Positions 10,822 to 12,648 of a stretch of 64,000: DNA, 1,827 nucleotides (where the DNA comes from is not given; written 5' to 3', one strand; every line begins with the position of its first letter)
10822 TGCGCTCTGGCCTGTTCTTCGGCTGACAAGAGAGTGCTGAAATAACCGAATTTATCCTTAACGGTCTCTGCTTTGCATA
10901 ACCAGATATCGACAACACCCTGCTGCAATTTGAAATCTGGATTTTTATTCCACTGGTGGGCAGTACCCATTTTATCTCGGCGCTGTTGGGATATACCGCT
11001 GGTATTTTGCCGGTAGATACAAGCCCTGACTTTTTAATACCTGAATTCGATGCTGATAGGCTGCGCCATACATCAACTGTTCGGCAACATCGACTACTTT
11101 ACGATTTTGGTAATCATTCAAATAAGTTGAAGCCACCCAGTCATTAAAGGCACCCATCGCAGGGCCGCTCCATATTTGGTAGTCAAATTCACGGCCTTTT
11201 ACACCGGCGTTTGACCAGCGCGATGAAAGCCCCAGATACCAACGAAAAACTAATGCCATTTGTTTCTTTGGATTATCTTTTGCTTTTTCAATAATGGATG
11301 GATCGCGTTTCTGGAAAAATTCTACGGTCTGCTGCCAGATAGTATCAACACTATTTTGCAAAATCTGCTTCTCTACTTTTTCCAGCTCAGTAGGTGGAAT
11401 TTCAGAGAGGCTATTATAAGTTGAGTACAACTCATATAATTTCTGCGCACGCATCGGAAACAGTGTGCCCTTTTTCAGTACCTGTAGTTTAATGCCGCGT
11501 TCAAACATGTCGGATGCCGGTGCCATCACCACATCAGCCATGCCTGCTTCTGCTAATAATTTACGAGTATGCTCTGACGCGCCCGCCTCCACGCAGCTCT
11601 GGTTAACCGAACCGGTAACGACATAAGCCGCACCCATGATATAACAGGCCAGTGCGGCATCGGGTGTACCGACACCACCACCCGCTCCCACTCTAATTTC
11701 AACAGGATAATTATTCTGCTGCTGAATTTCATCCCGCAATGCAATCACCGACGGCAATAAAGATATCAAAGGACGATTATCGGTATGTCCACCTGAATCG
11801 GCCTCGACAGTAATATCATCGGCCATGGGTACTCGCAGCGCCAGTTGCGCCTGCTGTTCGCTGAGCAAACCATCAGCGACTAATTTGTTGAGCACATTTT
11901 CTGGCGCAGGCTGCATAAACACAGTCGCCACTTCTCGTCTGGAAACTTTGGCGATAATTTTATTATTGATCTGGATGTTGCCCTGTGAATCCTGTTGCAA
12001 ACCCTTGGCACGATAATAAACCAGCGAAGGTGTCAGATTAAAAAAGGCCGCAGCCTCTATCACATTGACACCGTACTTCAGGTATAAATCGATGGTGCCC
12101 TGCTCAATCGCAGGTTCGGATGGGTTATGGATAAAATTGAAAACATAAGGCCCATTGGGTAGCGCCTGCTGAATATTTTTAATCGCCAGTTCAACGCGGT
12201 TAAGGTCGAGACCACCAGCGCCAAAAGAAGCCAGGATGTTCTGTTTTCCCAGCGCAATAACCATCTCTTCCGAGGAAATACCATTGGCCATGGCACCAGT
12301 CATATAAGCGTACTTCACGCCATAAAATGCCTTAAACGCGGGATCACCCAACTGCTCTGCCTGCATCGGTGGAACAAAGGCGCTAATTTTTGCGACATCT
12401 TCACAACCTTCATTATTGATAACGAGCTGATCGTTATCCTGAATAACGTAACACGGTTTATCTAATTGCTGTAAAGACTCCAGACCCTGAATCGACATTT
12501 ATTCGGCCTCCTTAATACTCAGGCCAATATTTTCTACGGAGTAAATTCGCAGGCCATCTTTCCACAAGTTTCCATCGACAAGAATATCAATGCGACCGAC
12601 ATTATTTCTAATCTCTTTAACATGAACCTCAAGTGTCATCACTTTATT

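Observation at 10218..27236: PUFA-synthase-type cluster with non-canonical layout: no pfaB, the acyltransferase domain is fused inside the PfaC-like subunit, and pfaE is in-operon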

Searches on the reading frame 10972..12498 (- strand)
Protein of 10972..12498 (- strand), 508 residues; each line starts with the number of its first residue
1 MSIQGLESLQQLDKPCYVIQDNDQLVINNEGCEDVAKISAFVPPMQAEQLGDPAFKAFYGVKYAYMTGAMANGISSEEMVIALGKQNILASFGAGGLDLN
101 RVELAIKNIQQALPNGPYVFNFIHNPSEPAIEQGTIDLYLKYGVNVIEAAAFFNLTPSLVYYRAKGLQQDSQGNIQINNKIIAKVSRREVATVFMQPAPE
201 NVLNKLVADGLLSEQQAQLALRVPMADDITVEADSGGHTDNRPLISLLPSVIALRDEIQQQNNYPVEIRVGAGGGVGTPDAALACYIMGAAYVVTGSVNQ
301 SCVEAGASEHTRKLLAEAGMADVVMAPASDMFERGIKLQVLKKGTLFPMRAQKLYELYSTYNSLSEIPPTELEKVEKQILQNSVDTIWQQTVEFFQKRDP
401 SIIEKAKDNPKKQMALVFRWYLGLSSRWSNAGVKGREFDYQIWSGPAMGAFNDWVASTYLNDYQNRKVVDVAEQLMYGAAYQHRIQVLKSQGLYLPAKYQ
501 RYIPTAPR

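Call 3: search_protein_families(library=pfam, proteins=[window:10972-12498:-], max_evalue=0.001)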
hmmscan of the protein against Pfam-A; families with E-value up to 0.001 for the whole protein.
window:10972-12498:- (508 aa): 3 families
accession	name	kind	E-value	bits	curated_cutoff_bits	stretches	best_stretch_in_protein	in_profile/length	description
PF21607.2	FabD_helical_ins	-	6.5e-31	106.8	27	1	361-440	1-80/80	[Acyl-carrier-protein] S-malonyltransferase, inserted helical domain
PF03060.21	NMO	-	1.5e-07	31.6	28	1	60-351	9-278/331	Nitronate monooxygenase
PF18328.6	PfaD_N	-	7.9e-05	23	26.3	1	8-44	18-62/62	Fatty acid synthase subunit PfaD N-terminal domain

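Call 4: search_protein_families(library=ncbifam, proteins=[window:10972-12498:-], max_evalue=0.001)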
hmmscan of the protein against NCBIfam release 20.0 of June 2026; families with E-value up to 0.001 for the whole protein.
window:10972-12498:- (508 aa): 1 family
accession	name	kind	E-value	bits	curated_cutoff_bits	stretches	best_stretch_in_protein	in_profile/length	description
TIGR02814.1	pfaD_fam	subfamily_domain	1.6e-201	669.8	449.25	1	46-484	2-442/444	PfaD family polyunsaturated fatty acid/polyketide biosynthesis protein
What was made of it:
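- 10972..12498 (-): pfaD, enoyl reductase (508 aa). Its start abuts the pfaBC stop. TIGR02814 670 bits (call 4).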
